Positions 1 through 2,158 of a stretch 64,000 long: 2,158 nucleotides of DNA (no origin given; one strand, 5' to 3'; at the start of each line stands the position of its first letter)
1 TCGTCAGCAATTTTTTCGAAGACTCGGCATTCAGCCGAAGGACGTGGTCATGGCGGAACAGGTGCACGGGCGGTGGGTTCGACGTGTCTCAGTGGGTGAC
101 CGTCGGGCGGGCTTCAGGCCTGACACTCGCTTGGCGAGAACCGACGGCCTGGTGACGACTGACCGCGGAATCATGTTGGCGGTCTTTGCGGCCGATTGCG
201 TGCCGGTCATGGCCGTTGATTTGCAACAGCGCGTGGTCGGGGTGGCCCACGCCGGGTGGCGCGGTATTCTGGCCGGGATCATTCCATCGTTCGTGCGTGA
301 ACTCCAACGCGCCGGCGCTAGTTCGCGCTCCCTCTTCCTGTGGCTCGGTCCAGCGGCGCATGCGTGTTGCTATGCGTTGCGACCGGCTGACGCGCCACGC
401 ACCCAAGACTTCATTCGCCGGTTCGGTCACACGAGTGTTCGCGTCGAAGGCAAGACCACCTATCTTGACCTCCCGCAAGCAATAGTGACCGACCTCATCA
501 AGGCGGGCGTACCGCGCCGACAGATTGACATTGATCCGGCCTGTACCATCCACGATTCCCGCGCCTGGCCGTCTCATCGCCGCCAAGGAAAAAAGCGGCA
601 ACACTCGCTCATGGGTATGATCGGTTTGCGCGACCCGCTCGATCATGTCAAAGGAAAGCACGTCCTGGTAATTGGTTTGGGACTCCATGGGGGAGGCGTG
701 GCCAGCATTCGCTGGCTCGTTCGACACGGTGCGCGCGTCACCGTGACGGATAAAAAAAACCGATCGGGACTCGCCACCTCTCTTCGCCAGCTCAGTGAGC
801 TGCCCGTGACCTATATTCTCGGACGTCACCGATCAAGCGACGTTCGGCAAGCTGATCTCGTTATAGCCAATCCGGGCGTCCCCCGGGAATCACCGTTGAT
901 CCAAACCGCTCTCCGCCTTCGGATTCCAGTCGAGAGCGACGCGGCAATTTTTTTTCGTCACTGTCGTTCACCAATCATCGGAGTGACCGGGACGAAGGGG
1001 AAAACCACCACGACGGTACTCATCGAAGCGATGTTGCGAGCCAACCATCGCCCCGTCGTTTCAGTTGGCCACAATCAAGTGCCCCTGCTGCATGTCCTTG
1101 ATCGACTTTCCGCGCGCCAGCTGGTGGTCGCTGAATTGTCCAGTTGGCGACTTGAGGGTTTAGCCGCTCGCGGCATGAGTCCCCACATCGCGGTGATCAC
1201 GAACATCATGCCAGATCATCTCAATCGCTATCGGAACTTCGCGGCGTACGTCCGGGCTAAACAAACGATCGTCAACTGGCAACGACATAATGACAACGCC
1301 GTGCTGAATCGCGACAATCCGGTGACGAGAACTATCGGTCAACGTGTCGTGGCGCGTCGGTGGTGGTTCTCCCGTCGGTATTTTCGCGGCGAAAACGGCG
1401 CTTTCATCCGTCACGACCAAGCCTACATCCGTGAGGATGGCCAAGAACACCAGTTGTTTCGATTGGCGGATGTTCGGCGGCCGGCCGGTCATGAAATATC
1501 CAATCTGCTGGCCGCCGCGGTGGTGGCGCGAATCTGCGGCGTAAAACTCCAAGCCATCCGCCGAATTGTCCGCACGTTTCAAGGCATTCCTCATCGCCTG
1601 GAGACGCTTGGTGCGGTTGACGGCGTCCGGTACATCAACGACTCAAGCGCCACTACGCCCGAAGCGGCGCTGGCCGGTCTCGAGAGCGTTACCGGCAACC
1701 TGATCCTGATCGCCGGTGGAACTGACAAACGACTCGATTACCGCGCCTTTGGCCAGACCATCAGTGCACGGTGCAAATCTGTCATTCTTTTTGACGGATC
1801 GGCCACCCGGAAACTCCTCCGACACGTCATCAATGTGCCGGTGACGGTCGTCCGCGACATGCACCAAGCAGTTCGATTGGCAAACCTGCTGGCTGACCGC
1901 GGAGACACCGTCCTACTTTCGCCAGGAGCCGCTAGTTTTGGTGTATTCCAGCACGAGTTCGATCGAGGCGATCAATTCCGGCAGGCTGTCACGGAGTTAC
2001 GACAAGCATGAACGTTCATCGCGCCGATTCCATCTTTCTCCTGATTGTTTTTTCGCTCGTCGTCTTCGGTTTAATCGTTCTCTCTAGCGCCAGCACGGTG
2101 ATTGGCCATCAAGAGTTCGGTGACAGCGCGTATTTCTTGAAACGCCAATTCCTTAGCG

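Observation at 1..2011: In-frame fusion of the peptidoglycan editing factor PgeF (YfiH/DUF152) to MurD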

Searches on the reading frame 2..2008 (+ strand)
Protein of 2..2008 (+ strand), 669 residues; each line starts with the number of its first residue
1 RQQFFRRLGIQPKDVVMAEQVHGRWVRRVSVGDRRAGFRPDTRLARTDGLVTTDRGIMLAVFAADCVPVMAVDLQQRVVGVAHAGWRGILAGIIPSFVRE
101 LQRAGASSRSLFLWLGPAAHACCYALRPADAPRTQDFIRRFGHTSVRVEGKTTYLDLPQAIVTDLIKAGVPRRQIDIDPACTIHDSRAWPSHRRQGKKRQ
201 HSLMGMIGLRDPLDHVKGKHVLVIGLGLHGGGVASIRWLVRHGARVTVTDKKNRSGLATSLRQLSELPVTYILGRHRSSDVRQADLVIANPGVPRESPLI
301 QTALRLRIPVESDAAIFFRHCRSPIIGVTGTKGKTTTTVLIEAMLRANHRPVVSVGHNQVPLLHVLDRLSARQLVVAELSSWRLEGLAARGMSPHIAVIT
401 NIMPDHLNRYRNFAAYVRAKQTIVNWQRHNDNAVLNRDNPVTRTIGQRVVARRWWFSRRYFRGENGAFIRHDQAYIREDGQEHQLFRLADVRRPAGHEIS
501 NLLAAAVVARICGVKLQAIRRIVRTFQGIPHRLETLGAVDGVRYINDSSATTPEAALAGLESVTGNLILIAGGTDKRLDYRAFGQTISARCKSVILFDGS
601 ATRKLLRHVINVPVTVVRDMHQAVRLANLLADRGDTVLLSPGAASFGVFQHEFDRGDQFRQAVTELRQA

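Call 4: search_protein_families(library=pfam, proteins=[window:2-2008:+], max_evalue=0.01)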
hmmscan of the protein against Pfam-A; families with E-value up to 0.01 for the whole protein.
window:2-2008:+ (669 aa): 5 families
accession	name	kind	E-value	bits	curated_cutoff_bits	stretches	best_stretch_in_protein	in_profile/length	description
PF02578.20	Cu-oxidase_4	-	4.5e-47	160.9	22.9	1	1-198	32-229/238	Multi-copper polyphenol oxidoreductase laccase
PF08245.18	Mur_ligase_M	-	5.1e-27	95.6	24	1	328-509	1-200/200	Mur ligase middle domain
PF02875.26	Mur_ligase_C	-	2.5e-13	51.4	28.4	1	531-641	1-125/127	Mur ligase, glutamate ligase domain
PF21799.2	MurD-like_N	-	2.9e-13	50.3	27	1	219-310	1-86/88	Mur ligase MurD-like, N-terminal domain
PF13241.12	NAD_binding_7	-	0.00029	21.8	22.1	1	216-311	5-90/104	Putative NAD(P)-binding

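Call 5: find_homologous_proteins(query=window:2-2008:+, max_evalue=1e-10)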
Query window:2-2008:+ (669 aa): 1977 proteins with E <= 1e-10 among 8000 candidates; the best 120 are listed.
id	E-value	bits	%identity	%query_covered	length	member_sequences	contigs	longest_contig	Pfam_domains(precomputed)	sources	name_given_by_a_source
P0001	0.0e+0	1504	100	100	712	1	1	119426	PF02578.21,PF02875.27,PF08245.19,PF21799.3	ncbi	-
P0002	1.0e-280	951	63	100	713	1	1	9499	PF02578.21,PF02875.27,PF08245.19,PF21799.3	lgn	-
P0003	4.5e-201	688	51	98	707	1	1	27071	PF02578.21,PF02875.27,PF08245.19,PF21799.3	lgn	-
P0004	1.9e-200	686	51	99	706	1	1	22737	PF02578.21,PF02875.27,PF08245.19,PF21799.3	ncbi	-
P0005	5.8e-200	684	50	94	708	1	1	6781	PF02578.21,PF02875.27,PF08245.19,PF21799.3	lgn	-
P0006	2.0e-196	673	49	99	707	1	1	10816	PF02578.21,PF02875.27,PF08245.19,PF21799.3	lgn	-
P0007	3.4e-194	665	48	97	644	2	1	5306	PF02578.21,PF02875.27,PF08245.19,PF21799.3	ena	-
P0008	1.8e-191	656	47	99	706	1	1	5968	PF02578.21,PF02875.27,PF08245.19,PF21799.3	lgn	-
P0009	5.1e-191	655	49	94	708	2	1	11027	PF02578.21,PF02875.27,PF08245.19,PF21799.3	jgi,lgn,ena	-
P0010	2.4e-179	616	47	98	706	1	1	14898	PF02578.21,PF02875.27,PF08245.19,PF21799.3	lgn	-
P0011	3.4e-129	451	48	68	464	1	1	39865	PF02875.27,PF08245.19,PF21799.3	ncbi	ncbi:MAG: UDP-N-acetylmuramoyl-L-alanine--D-glutamate ligase [bacterium]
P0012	9.5e-129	449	50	68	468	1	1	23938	PF02875.27,PF08245.19,PF21799.3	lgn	-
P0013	2.3e-128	448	49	67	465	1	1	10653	PF02875.27,PF08245.19,PF21799.3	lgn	-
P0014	1.4e-127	445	49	68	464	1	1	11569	PF02875.27,PF08245.19,PF21799.3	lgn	-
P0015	1.6e-126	442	42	68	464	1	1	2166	PF02875.27,PF08245.19,PF21799.3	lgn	-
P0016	1.7e-126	442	47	68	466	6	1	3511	PF02875.27,PF08245.19,PF21799.3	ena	-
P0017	2.0e-126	441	47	65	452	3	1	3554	PF02875.27,PF08245.19,PF21799.3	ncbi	-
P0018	3.9e-126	441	44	64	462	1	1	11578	PF02875.27,PF08245.19,PF21799.3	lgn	-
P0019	1.5e-125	439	45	67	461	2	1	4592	PF02875.27,PF08245.19,PF21799.3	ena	-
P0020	4.5e-125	437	49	66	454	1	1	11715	PF02875.27,PF08245.19,PF21799.3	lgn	-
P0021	1.3e-124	436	48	66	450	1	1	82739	PF02875.27,PF08245.19,PF21799.3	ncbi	-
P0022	1.3e-123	432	44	68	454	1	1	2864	PF02875.27,PF08245.19,PF21799.3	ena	-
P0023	1.8e-123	432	45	67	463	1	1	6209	PF02875.27,PF08245.19,PF21799.3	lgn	-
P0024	2.0e-123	432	47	64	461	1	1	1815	PF02875.27,PF08245.19,PF21799.3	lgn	-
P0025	7.2e-123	430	45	67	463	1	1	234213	PF02875.27,PF08245.19,PF21799.3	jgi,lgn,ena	-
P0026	1.1e-122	429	45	67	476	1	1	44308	PF02875.27,PF08245.19,PF21799.3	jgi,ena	-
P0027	2.1e-122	428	43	68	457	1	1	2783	PF02875.27,PF08245.19,PF21799.3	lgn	-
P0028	2.2e-122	428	45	68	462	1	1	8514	PF02875.27,PF08245.19,PF21799.3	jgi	jgi:UDP-N-acetylmuramoylalanine--D-glutamate ligase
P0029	3.2e-122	428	45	64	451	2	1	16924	PF02875.27,PF08245.19,PF21799.3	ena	-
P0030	6.6e-122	427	48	65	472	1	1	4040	PF02875.27,PF08245.19,PF21799.3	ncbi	-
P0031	8.6e-122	426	43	65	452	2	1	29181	PF02875.27,PF08245.19,PF21799.3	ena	-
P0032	1.0e-121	426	45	68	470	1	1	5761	PF02875.27,PF08245.19,PF21799.3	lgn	-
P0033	1.6e-121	425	42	64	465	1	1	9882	PF02875.27,PF08245.19,PF21799.3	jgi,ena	-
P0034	1.7e-121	425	44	67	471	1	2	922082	PF02875.27,PF08245.19,PF21799.3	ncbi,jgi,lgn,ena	ncbi:MAG: UDP-N-acetylmuramoyl-L-alanine--D-glutamate ligase [Patescibacteria group bacterium]|jgi:U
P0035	2.7e-121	425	44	68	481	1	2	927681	PF02875.27,PF08245.19,PF21799.3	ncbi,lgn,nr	ncbi:MAG: UDP-N-acetylmuramoyl-L-alanine--D-glutamate ligase [Patescibacteria group bacterium]|nr:UD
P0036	4.4e-121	424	43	64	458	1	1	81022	PF02875.27,PF08245.19,PF21799.3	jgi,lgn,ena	-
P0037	6.2e-121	423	48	66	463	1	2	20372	PF02875.27,PF08245.19,PF21799.3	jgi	-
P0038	8.7e-121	423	46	65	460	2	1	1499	PF02875.27,PF08245.19,PF21799.3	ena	-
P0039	1.5e-120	422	43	64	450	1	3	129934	PF02875.27,PF08245.19,PF21799.3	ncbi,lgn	-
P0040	2.9e-120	421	44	65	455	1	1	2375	PF02875.27,PF08245.19,PF21799.3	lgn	-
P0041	1.0e-119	419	45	67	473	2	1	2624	PF02875.27,PF08245.19,PF21799.3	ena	-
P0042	1.1e-119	419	44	66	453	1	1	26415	PF02875.27,PF08245.19,PF21799.3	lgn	-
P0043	1.4e-119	419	44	64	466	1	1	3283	PF02875.27,PF08245.19,PF21799.3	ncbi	-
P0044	2.4e-119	418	47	67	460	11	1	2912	PF02875.27,PF08245.19,PF21799.3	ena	-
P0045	2.6e-119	418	44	67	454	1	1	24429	PF02875.27,PF08245.19,PF21799.3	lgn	-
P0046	3.3e-119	418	45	67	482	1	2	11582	PF02875.27,PF08245.19,PF21799.3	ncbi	-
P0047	4.0e-119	417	48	64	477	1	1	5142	PF02875.27,PF08245.19,PF21799.3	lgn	-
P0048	4.1e-119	417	45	69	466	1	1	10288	PF02875.27,PF08245.19,PF21799.3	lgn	-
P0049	5.9e-119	417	44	67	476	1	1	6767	PF02875.27,PF08245.19,PF21799.3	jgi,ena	-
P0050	6.2e-119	417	45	64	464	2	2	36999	PF02875.27,PF08245.19,PF21799.3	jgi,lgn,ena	-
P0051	7.1e-119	417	47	64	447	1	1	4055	PF02875.27,PF08245.19,PF21799.3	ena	-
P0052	1.1e-118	416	47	65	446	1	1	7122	PF02875.27,PF08245.19,PF21799.3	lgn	-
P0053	1.1e-118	416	44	66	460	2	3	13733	PF02875.27,PF08245.19,PF21799.3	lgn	-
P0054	1.2e-118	416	42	67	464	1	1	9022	PF02875.27,PF08245.19,PF21799.3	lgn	-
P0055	1.3e-118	416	44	64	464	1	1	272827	PF02875.27,PF08245.19,PF21799.3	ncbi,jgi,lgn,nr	ncbi:MAG: UDP-N-acetylmuramoyl-L-alanine--D-glutamate ligase [Patescibacteria group bacterium]|jgi:U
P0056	1.7e-118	415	43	64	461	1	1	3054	PF02875.27,PF08245.19,PF21799.3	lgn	-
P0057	1.9e-118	415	45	68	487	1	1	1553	PF02875.27,PF08245.19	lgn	-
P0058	2.1e-118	415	42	64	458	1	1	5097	PF02875.27,PF08245.19,PF21799.3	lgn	-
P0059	2.1e-118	415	42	68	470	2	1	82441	PF02875.27,PF08245.19,PF21799.3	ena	-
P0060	2.4e-118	415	47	68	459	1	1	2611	PF02875.27,PF08245.19,PF21799.3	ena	-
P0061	3.2e-118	414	43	64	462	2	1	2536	PF02875.27,PF08245.19,PF21799.3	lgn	-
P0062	3.7e-118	414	42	65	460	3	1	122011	PF02875.27,PF08245.19,PF21799.3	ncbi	-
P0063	1.7e-117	412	45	67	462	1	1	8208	PF02875.27,PF08245.19,PF21799.3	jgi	jgi:UDP-N-acetylmuramoylalanine--D-glutamate ligase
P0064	2.1e-117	412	46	65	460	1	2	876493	PF02875.27,PF08245.19,PF21799.3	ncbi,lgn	-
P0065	2.3e-117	412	46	68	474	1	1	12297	PF02875.27,PF08245.19,PF21799.3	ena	-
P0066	2.6e-117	411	46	68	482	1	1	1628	PF02875.27,PF08245.19,PF21799.3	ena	-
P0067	4.2e-117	411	45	67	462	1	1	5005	PF02875.27,PF08245.19,PF21799.3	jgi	jgi:UDP-N-acetylmuramoylalanine--D-glutamate ligase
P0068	8.2e-117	410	46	68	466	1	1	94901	PF02875.27,PF08245.19,PF21799.3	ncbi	-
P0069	2.4e-116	408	45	64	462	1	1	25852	PF02875.27,PF08245.19,PF21799.3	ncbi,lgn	-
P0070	2.6e-116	408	41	68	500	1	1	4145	PF02875.27,PF08245.19,PF21799.3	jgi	-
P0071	2.9e-116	408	45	68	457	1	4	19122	PF02875.27,PF08245.19,PF21799.3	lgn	-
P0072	4.7e-116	407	46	67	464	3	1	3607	PF02875.27,PF08245.19,PF21799.3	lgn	-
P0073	6.0e-116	407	47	68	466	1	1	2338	PF02875.27,PF08245.19,PF21799.3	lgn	-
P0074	6.0e-116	407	45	68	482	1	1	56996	PF02875.27,PF08245.19,PF21799.3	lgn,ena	-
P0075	7.1e-116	407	46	65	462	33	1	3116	PF02875.27,PF08245.19,PF21799.3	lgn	-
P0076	8.3e-116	406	46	67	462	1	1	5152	PF02875.27,PF08245.19,PF21799.3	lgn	-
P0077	8.8e-116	406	46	68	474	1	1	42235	PF02875.27,PF08245.19,PF21799.3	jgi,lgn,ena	-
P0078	1.5e-115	406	41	68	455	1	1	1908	PF02875.27,PF08245.19,PF21799.3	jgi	-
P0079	2.0e-115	405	43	68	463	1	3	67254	PF02875.27,PF08245.19,PF21799.3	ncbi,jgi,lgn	-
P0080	2.5e-115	405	47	67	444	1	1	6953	PF02875.27,PF08245.19,PF21799.3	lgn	-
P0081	2.5e-115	405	45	68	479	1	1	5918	PF02875.27,PF08245.19,PF21799.3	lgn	-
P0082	3.2e-115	404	47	68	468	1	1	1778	PF02875.27,PF08245.19,PF21799.3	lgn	-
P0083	4.2e-115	404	41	68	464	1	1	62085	PF02875.27,PF08245.19,PF21799.3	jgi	jgi:UDP-N-acetylmuramoylalanine--D-glutamate ligase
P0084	5.3e-115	404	43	67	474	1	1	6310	PF02875.27,PF08245.19,PF21799.3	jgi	-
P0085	5.9e-115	404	43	65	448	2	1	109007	PF02875.27,PF08245.19,PF21799.3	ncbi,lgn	-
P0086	1.3e-114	402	47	64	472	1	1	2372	PF02875.27,PF08245.19,PF21799.3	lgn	-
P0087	1.9e-114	402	46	65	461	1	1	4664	PF02875.27,PF08245.19,PF21799.3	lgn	-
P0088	1.9e-114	402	46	68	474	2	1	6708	PF02875.27,PF08245.19,PF21799.3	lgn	-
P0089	2.0e-114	402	48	68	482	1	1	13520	PF02875.27,PF08245.19,PF21799.3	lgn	-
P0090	2.0e-114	402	44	68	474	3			PF02875.27,PF08245.19,PF21799.3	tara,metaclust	tara:strand:+ start:426 stop:1850 length:1425 start_codon:yes stop_codon:yes gene_type:complete|meta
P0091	2.0e-114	402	42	68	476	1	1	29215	PF02875.27,PF08245.19,PF21799.3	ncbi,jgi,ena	ncbi:MAG: UDP-N-acetylmuramoyl-L-alanine--D-glutamate ligase [Candidatus Buchananbacteria bacterium]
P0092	2.2e-114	402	43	67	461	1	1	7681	PF02875.27,PF08245.19,PF21799.3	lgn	-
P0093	3.1e-114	401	42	67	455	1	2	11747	PF02875.27,PF08245.19,PF21799.3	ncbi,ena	-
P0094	3.2e-114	401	43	67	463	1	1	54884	PF02875.27,PF08245.19,PF21799.3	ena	-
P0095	5.5e-114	400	46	68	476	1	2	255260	PF02875.27,PF08245.19,PF21799.3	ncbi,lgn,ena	-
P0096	9.4e-114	400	41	68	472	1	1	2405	PF02875.27,PF08245.19,PF21799.3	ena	-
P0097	9.5e-114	400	46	64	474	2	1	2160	PF02875.27,PF08245.19,PF21799.3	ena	-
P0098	9.7e-114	400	42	67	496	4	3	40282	PF02875.27,PF08245.19,PF21799.3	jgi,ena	-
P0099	2.0e-113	399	43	64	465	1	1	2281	PF02875.27,PF08245.19,PF21799.3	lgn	-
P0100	2.3e-113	398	42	68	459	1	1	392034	PF08245.19,PF21799.3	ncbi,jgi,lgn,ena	ncbi:MAG: UDP-N-acetylmuramoyl-L-alanine--D-glutamate ligase [Patescibacteria group bacterium]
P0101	2.6e-113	398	42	68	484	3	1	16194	PF02875.27,PF08245.19,PF21799.3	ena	-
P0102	2.6e-113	398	43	68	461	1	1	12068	PF02875.27,PF08245.19,PF21799.3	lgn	-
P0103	2.7e-113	398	41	68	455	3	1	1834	PF02875.27,PF08245.19,PF21799.3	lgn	-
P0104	3.0e-113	398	45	68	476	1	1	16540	PF02875.27,PF08245.19,PF21799.3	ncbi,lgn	-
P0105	3.9e-113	398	46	67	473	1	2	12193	PF02875.27,PF08245.19,PF21799.3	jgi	jgi:UDP-N-acetylmuramoylalanine--D-glutamate ligase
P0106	5.7e-113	397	45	65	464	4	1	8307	PF02875.27,PF08245.19,PF21799.3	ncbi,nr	ncbi:MAG: UDP-N-acetylmuramoyl-L-alanine--D-glutamate ligase [Chloroflexi bacterium]|nr:UDP-N-acetyl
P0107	6.1e-113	397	44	68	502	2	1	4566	PF02875.27,PF08245.19,PF21799.3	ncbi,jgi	ncbi:MAG: UDP-N-acetylmuramoyl-L-alanine--D-glutamate ligase [Patescibacteria group bacterium]|jgi:U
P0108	7.7e-113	397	41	67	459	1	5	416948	PF02875.27,PF08245.19,PF21799.3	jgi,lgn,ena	jgi:UDP-N-acetylmuramoylalanine--D-glutamate ligase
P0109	9.4e-113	396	43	68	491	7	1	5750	PF02875.27,PF08245.19,PF21799.3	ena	-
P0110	1.4e-112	396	43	68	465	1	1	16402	PF02875.27,PF08245.19,PF21799.3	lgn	-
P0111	1.5e-112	396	45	68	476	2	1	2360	PF02875.27,PF08245.19,PF21799.3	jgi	-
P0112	1.7e-112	395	44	65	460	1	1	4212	PF02875.27,PF08245.19,PF21799.3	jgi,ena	-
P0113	1.8e-112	395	45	68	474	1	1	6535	PF02875.27,PF08245.19,PF21799.3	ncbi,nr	ncbi:MAG TPA: UDP-N-acetylmuramoyl-L-alanine--D-glutamate ligase [Patescibacteria group bacterium]|n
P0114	2.0e-112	395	43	68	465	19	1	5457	PF02875.27,PF08245.19,PF21799.3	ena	-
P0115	2.5e-112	395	43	68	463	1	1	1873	PF02875.27,PF08245.19,PF21799.3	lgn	-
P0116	3.0e-112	395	46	67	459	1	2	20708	PF02875.27,PF08245.19,PF21799.3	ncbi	-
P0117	4.5e-112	394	46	68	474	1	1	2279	PF02875.27,PF08245.19,PF21799.3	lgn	-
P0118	4.5e-112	394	44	64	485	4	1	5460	PF02875.27,PF08245.19,PF21799.3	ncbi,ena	ncbi:MAG: UDP-N-acetylmuramoyl-L-alanine--D-glutamate ligase [Patescibacteria group bacterium]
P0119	4.7e-112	394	40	64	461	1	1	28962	PF02875.27,PF08245.19,PF21799.3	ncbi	-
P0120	5.0e-112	394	45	69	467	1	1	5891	PF02875.27,PF08245.19,PF21799.3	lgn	-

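Call 8: find_encoding_contigs(protein=P0001, flank=10000, max_places=3)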
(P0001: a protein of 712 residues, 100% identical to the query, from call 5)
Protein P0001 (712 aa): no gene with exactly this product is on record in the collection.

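Call 11: find_encoding_contigs(protein=P0004, flank=10000, max_places=3)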
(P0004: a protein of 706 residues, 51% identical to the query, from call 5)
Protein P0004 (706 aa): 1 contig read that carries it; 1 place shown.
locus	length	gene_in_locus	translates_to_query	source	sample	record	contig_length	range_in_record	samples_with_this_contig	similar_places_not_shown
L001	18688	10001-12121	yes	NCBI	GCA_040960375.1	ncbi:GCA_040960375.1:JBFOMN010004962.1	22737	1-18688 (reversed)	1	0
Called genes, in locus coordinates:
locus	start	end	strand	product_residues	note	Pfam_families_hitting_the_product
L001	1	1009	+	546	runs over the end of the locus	PF06418:CTP_synth_N, PF00117:GATase, PF07722:Peptidase_C26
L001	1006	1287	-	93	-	PF01016:Ribosomal_L27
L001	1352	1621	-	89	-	-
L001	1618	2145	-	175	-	-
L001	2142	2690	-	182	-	PF05137:PilN (weak)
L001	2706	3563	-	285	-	PF11104:PilM_2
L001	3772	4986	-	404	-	PF00482:T2SSF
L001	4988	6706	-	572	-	PF05157:MshEN, PF00437:T2SSE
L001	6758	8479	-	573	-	PF13231:PMT_2 (weak)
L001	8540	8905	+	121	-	-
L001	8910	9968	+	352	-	PF00953:Glycos_transf_4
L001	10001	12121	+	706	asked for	PF02578:Cu-oxidase_4, PF21799:MurD-like_N, PF08245:Mur_ligase_M, PF02875:Mur_ligase_C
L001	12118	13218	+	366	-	PF01098:FTSW_RODA_SPOVE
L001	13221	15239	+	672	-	PF03033:Glyco_transf_28, PF04101:Glyco_tran_28_C, PF01565:FAD_binding_4, PF02873:MurB_C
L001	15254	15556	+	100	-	PF02482:Ribosomal_S30AE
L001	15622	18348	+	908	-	PF07517:SecA_DEAD, PF01043:SecA_PP_bind, PF21090:P-loop_SecA, PF07516:SecA_SW, PF02810:SEC-C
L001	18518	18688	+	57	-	?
